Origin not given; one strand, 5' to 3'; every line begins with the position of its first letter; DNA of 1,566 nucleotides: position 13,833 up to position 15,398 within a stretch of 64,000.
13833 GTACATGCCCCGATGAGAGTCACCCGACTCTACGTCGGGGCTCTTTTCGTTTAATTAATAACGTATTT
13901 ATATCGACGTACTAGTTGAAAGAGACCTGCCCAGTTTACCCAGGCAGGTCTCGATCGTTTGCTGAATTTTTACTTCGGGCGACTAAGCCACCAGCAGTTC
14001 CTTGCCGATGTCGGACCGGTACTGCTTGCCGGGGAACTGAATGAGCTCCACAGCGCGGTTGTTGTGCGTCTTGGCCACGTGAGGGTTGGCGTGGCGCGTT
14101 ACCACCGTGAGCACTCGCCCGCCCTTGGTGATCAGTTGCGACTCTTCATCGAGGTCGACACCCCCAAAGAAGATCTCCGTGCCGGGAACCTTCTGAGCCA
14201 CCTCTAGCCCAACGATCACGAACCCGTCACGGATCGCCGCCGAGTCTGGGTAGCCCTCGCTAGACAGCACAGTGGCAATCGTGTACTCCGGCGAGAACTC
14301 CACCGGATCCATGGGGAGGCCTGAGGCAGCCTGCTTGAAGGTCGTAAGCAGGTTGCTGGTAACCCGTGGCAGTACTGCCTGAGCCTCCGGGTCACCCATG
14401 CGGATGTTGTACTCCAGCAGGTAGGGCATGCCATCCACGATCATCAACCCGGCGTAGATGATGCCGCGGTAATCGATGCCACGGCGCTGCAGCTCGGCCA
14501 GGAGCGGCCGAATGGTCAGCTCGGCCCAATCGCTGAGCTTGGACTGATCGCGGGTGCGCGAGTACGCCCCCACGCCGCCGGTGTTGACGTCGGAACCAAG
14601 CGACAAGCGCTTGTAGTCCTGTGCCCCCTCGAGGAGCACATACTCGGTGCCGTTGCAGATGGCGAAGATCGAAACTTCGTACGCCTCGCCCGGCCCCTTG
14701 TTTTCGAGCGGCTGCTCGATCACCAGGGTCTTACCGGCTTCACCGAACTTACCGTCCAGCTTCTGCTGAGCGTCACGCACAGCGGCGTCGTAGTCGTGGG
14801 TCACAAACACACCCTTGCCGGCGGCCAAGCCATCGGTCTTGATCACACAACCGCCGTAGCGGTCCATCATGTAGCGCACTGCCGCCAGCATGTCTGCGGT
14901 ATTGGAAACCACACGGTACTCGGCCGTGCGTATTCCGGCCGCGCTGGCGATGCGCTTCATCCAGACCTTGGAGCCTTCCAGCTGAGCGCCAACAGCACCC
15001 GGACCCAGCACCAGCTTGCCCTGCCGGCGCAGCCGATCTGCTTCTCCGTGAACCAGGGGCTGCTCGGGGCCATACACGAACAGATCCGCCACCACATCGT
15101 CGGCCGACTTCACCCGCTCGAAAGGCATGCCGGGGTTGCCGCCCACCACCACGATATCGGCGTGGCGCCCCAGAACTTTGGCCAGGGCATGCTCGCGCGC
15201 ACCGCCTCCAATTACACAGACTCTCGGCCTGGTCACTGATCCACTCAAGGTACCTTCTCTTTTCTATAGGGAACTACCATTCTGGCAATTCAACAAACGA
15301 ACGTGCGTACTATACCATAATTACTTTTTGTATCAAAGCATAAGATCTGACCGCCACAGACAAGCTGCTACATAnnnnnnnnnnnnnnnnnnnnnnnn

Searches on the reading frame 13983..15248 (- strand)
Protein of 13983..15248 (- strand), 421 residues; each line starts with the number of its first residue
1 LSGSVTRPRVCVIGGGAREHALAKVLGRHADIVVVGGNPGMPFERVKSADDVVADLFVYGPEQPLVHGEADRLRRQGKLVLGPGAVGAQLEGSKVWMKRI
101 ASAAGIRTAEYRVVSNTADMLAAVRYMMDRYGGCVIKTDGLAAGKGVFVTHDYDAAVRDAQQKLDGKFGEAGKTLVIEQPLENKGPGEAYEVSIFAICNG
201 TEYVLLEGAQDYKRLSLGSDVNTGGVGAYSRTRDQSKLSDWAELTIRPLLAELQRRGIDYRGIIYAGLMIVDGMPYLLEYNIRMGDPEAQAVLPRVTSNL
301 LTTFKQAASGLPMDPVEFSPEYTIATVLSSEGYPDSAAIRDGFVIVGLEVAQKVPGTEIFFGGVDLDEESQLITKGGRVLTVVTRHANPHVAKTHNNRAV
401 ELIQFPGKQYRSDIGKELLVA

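Call 6: search_protein_families(library=pfam, proteins=[window:13983-15248:-], max_evalue=0.01)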
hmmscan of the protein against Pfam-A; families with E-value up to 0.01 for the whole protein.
window:13983-15248:- (421 aa): 3 families
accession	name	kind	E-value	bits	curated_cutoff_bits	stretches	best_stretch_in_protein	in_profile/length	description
PF01071.24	GARS_A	-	3.2e-46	158.1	27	1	92-289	1-194/194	Phosphoribosylglycinamide synthetase, ATP-grasp (A) domain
PF02843.22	GARS_C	-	6.4e-18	65.3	34.8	1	324-416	2-91/92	Phosphoribosylglycinamide synthetase, C domain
PF02844.21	GARS_N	-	6.5e-14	52.9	29.5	1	9-91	2-100/100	Phosphoribosylglycinamide synthetase, N domain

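Call 7: search_protein_families(library=ncbifam, proteins=[window:13983-15248:-], max_evalue=0.01)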
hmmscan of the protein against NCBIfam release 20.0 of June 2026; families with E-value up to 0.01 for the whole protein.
window:13983-15248:- (421 aa): 1 family
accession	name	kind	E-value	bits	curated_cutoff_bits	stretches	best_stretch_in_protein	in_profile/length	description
TIGR00877.1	purD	equivalog_domain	1.2e-91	307.7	288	1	9-417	2-422/425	phosphoribosylamine--glycine ligase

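Call 9: find_encoding_contigs(protein=window:13986-15248:-, flank=10000, max_places=6)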
Protein seq(421 aa) (421 aa): no gene with exactly this product is on record in the collection.

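Call 10: find_homologous_proteins(query=window:13986-15248:-)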
Query seq(421 aa) (421 aa): 8000 proteins with E <= 0.001 among 8000 candidates; the best 120 are listed.
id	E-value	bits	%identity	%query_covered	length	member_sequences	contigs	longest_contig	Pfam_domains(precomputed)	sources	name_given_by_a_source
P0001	1.0e-274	928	100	99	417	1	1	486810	PF02844.22,PF02843.23,PF01071.25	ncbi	-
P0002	5.7e-187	639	73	98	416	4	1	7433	PF02844.22,PF02843.23,PF01071.25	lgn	-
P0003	1.2e-185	635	72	99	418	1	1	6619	PF02844.22,PF02843.23,PF01071.25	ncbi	-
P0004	3.2e-178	611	69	99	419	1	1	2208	PF02844.22,PF02843.23,PF01071.25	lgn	-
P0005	6.7e-178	610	69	99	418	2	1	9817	PF02844.22,PF02843.23,PF01071.25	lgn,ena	-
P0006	1.7e-172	592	68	98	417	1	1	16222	PF02844.22,PF02843.23,PF01071.25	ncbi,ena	-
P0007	5.5e-163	560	65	98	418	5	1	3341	PF02844.22,PF02843.23,PF01071.25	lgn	-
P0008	7.2e-105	369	49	97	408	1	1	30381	PF02844.22,PF02843.23,PF01071.25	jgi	jgi:phosphoribosylamine--glycine ligase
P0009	7.9e-105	369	49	97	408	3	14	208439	PF02844.22,PF02843.23,PF01071.25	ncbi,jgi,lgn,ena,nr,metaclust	ncbi:MAG: phosphoribosylamine--glycine ligase [Thermoanaerobacterales bacterium]|jgi:phosphoribosyla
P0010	6.1e-104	366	49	97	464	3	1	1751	PF02844.22,PF02843.23,PF01071.25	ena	-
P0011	7.6e-103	362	48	97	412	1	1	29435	PF02844.22,PF02843.23,PF01071.25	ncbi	-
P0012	1.1e-102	362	49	96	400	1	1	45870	PF02844.22,PF02843.23,PF01071.25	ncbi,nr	ncbi:MAG: Phosphoribosylamine--glycine ligase [Patescibacteria group bacterium]|nr:Phosphoribosylami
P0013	3.6e-102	360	49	97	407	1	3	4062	PF02844.22,PF02843.23,PF01071.25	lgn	-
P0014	7.0e-102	359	49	96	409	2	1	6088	PF02844.22,PF02843.23,PF01071.25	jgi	jgi:phosphoribosylamine---glycine ligase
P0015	1.4e-101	358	49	97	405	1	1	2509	PF02844.22,PF02843.23,PF01071.25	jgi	-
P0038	3.1e-98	347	47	97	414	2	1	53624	PF02844.22,PF02843.23,PF01071.25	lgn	-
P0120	2.9e-95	337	45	97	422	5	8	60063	PF02844.22,PF02843.23,PF01071.25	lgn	-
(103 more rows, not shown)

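Call 11: find_encoding_contigs(protein=P0001, flank=10000, max_places=3)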
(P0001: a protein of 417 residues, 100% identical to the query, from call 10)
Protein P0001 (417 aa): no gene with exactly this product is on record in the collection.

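Call 12: find_encoding_contigs(protein=P0006, flank=10000, max_places=3)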
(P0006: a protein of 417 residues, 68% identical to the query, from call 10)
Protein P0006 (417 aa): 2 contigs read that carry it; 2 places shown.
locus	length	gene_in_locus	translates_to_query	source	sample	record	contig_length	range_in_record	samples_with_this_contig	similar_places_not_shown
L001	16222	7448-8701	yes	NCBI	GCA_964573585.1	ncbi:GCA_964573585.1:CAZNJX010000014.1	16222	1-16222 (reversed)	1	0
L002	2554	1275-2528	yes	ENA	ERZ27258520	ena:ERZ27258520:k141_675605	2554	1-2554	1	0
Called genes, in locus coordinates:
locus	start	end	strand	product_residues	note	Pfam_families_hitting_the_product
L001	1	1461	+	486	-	?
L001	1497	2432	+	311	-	PF28530:DUF8426, PF01939:NucS_C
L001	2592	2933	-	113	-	-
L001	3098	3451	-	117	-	-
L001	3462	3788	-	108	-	-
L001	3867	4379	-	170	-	-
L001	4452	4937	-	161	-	PF04140:ICMT (weak), PF04191:PEMT (weak)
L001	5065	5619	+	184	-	-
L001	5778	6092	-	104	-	-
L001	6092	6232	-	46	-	-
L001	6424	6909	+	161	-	-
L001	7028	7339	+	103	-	-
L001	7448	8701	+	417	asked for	PF02844:GARS_N, PF01071:GARS_A, PF02843:GARS_C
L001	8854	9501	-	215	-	-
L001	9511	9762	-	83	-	-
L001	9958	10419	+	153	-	-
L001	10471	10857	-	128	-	PF00254:FKBP_C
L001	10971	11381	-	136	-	-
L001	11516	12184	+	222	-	-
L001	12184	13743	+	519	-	PF11074:DUF2779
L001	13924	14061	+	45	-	-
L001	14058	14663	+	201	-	-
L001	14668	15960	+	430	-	PF13506:Glyco_transf_21, PF00535:Glycos_transf_2, PF10111:Glyco_tranf_2_2, PF13641:Glyco_tranf_2_3, PF03142:Chitin_synth_2 (weak), PF13632:Glyco_trans_2_3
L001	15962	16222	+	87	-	?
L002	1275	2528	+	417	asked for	PF02844:GARS_N, PF01071:GARS_A, PF02843:GARS_C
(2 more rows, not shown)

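Call 13: find_encoding_contigs(protein=P0005, flank=10000, max_places=3)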
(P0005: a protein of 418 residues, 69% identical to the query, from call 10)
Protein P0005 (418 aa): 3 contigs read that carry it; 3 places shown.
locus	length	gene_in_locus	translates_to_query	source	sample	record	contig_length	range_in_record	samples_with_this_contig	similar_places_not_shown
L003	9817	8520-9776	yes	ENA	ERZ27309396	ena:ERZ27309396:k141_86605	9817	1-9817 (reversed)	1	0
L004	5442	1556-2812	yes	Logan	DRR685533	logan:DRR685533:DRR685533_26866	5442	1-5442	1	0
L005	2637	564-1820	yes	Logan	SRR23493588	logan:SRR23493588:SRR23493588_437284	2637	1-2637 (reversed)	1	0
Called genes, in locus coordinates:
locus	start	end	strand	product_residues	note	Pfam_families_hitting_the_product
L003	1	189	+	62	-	?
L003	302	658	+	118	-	-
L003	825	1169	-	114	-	-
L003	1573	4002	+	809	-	-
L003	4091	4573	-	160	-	PF04140:ICMT, PF04191:PEMT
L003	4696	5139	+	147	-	-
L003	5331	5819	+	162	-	-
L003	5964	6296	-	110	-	-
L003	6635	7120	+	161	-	-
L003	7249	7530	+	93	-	-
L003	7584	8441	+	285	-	-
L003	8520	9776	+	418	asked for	PF02844:GARS_N, PF01071:GARS_A, PF02843:GARS_C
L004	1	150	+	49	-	?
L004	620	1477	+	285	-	-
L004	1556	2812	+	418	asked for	PF02844:GARS_N, PF01071:GARS_A, PF02843:GARS_C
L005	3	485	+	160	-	?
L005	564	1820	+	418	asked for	PF02844:GARS_N, PF01071:GARS_A, PF02843:GARS_C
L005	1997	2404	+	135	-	-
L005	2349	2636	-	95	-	?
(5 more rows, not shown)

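Call 14: find_related_loci(query=P0001, collection=genome_contigs, flank=10000)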
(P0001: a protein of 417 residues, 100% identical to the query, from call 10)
Query P0001 (417 aa) in genome_contigs; peptide patterns used: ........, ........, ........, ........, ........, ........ (x = any residue, [..] = any of these).
173 stretches matched a pattern; 94 encode a relative of the query (tblastn E <= 1e-3); the best 80 are kept; 80 distinct loci.
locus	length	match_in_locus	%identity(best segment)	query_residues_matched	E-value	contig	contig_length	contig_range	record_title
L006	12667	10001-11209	47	5-413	4e-99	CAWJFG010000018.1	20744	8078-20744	MAG: uncultured Acidimicrobiales bacterium isolate MFD04850.bin.1.220 genome assembly, contig: contig_24999, whole genom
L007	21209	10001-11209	47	5-413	4e-99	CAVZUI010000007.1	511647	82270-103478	MAG: uncultured Acidimicrobiales bacterium isolate MFD06742.bin.2.74 genome assembly, contig: contig_26224, whole genome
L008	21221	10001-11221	44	5-414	3e-90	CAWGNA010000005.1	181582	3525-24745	MAG: uncultured Acidimicrobiaceae bacterium isolate MFD01138.bin.2.62 genome assembly, contig: contig_22131, whole genom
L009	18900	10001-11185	49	5-410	2e-109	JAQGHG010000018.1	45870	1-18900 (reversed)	MAG: Patescibacteria group bacterium isolate RYN_427 scaffold_1043394, whole genome shotgun sequence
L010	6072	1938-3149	44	5-412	2e-89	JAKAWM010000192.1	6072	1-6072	MAG: Actinomycetes bacterium isolate YP4.bin5 NODE_18386_length_6072_cov_1.420858, whole genome shotgun sequence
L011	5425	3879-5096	45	4-410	1e-88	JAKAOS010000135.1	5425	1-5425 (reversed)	MAG: Actinomycetes bacterium isolate YF1.bin26 NODE_21243_length_5425_cov_1.485466, whole genome shotgun sequence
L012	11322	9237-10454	45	5-413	1e-88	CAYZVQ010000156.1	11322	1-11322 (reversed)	MAG TPA_asm: uncultured Acidimicrobiaceae bacterium isolate binchicken_co3_585 genome assembly, contig: NODE_18691_lengt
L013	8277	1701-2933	43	5-410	2e-86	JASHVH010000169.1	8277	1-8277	MAG: Acidimicrobiales bacterium isolate JOPF200 JOPF_AWAY_contig_472840, whole genome shotgun sequence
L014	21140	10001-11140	45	14-410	2e-86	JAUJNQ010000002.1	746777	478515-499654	MAG: Acidimicrobiales bacterium isolate YX2bin35 opera_contig_17, whole genome shotgun sequence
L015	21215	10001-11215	44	3-410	7e-86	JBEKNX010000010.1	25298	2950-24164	MAG: Acidimicrobiales bacterium isolate SPRUCE 427 SPRUCE_427_10, whole genome shotgun sequence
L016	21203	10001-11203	46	5-412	1e-90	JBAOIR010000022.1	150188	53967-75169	MAG: Microthrixaceae bacterium isolate AS_Ams2_Bin48 np3_contig_16463, whole genome shotgun sequence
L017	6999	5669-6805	46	15-410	2e-84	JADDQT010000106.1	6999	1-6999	MAG: Actinomycetota bacterium isolate YB1_3 AB19_YB1_1473_length_7097_cov_13, whole genome shotgun sequence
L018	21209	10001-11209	44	5-410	8e-84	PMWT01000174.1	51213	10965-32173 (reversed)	MAG: Acidimicrobiaceae bacterium isolate bog_536 73.20110700_S3M.29_contig_6496, whole genome shotgun sequence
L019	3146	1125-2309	43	5-410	9e-84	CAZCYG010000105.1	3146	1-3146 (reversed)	MAG TPA_asm: uncultured Candidatus Saccharibacteria bacterium isolate SRP173033_co1_367 genome assembly, contig: NODE_96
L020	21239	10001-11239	42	3-410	9e-83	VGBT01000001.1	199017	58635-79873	MAG: Actinomycetota bacterium isolate K_DeepCast_65m_m2_097 K_DeepCast_65m_m2_097_Ga0194128_10000038, whole genome shotg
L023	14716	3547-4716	41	5-410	5e-77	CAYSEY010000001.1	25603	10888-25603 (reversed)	MAG TPA_asm: uncultured Candidatus Saccharibacteria bacterium isolate SRP286056_co1_538 genome assembly, contig: NODE_21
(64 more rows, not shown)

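Call 24: find_encoding_contigs(protein=P0128, flank=10000, max_places=5)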
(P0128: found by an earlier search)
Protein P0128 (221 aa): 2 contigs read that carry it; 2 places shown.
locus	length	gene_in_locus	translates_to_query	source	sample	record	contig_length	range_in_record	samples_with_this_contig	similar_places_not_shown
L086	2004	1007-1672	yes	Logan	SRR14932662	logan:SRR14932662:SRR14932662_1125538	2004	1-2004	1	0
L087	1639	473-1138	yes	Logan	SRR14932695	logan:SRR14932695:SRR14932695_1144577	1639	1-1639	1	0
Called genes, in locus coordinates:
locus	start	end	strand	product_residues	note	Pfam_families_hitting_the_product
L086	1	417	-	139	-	?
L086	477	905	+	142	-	-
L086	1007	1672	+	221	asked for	-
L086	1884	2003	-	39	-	?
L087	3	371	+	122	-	?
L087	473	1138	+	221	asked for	-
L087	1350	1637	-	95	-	?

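Call 25: find_encoding_contigs(protein=P0002, flank=10000, max_places=4)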
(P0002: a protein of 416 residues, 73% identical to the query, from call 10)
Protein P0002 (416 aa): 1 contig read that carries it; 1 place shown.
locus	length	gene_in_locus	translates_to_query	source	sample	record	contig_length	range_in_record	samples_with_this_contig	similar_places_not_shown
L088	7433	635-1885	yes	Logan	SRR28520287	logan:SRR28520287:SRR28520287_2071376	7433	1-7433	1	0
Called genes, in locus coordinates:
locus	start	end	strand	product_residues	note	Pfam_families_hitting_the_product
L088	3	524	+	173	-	?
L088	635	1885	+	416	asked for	PF02844:GARS_N, PF01071:GARS_A, PF02843:GARS_C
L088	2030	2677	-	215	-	-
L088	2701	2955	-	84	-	-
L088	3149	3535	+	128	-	-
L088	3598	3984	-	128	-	PF00254:FKBP_C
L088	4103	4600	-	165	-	-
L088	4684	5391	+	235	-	-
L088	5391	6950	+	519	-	PF11074:DUF2779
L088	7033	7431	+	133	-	?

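Call 26: find_encoding_contigs(protein=P0125, flank=10000, max_places=4)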
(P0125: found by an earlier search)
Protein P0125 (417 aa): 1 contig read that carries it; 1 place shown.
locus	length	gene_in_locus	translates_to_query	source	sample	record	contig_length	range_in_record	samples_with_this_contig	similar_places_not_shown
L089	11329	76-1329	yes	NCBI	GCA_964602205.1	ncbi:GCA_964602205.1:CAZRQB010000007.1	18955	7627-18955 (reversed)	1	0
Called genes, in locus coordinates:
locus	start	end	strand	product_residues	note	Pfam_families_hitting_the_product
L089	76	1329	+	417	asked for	PF02844:GARS_N, PF01071:GARS_A, PF02843:GARS_C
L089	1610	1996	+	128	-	-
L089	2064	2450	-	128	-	PF00254:FKBP_C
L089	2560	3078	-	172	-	-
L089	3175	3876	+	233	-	-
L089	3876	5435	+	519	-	PF11074:DUF2779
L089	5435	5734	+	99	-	PF08922:DUF1905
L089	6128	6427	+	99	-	-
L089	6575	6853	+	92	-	-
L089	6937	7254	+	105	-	-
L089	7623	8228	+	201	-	-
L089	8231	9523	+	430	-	PF13506:Glyco_transf_21, PF00535:Glycos_transf_2, PF10111:Glyco_tranf_2_2 (weak), PF13641:Glyco_tranf_2_3, PF03142:Chitin_synth_2 (weak), PF13632:Glyco_trans_2_3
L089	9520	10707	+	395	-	-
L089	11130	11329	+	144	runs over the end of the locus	-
